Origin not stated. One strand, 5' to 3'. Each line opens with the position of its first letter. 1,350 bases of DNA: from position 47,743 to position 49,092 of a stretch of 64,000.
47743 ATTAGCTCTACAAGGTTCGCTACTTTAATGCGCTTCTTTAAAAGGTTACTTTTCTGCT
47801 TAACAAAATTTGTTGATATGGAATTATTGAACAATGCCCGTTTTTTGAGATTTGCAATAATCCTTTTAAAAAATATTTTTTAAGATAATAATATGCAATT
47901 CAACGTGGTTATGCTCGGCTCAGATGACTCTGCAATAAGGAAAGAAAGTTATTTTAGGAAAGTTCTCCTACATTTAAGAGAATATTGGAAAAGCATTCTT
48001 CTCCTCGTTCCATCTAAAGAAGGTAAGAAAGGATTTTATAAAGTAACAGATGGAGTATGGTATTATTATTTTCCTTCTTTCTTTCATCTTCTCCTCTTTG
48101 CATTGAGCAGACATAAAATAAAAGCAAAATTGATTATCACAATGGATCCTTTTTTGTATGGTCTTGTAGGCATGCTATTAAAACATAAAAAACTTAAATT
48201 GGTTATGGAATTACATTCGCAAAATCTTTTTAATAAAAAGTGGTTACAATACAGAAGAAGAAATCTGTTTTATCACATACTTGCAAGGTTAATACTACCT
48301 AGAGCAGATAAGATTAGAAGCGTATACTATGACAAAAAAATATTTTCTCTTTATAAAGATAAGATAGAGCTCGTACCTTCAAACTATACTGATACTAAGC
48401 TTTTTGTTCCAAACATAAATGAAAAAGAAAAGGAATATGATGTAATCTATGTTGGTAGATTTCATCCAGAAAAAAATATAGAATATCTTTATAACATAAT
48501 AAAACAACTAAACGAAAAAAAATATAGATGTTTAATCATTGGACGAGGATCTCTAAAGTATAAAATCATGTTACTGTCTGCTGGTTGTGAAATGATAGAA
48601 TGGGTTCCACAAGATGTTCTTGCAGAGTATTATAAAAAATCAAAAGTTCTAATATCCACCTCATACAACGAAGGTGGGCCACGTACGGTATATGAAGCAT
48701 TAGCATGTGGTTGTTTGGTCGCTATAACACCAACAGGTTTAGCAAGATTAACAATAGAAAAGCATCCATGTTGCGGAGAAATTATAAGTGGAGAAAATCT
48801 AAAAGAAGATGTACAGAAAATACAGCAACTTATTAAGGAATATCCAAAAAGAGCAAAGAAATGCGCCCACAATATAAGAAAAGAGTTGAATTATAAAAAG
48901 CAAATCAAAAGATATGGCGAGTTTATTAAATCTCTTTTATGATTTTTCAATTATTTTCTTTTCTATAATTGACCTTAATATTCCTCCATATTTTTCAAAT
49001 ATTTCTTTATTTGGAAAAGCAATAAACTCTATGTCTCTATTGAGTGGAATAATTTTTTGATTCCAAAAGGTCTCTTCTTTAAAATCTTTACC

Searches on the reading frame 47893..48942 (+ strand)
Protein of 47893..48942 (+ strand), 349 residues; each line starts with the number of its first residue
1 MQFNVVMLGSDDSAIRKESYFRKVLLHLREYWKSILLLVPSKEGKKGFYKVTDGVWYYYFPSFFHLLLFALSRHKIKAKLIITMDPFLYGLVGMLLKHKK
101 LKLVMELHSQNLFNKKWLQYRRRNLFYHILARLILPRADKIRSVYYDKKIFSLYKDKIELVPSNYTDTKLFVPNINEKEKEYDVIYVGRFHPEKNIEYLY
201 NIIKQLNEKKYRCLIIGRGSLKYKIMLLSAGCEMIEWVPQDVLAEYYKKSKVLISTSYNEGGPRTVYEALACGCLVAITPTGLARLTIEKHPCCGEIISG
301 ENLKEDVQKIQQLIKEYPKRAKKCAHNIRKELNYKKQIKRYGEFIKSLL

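Call 30: find_homologous_proteins(query=window:47893-48942:+, max_evalue=1e-30)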
Query window:47893-48942:+ (349 aa): 4 proteins with E <= 1e-30 among 2400 candidates.
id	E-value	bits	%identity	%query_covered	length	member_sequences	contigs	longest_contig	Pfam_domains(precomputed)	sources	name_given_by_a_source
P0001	2.2e-231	785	100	100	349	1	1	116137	PF00534.27,PF13524.13,PF13692.13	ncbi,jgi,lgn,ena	-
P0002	1.4e-118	414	53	100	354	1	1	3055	PF00534.27,PF13524.13,PF13692.13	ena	-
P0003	1.3e-114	401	53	99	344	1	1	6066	PF00534.27,PF13692.13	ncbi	-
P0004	7.3e-113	395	53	99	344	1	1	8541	PF00534.27,PF13692.13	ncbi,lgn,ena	-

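Call 31: find_encoding_contigs(protein=P0001, flank=10000, max_places=6)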
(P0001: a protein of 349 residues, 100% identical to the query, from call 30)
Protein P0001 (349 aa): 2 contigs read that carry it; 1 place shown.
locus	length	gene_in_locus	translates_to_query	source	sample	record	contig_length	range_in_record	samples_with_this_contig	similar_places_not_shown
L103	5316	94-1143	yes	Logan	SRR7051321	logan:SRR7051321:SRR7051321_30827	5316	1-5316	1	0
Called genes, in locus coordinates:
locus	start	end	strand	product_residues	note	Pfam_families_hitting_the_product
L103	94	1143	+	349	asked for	PF00534:Glycos_transf_1, PF13692:Glyco_trans_1_4, PF13524:Glyco_trans_1_2 (weak)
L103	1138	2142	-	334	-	-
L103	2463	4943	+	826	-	PF22067:Cep192_D3 (faint)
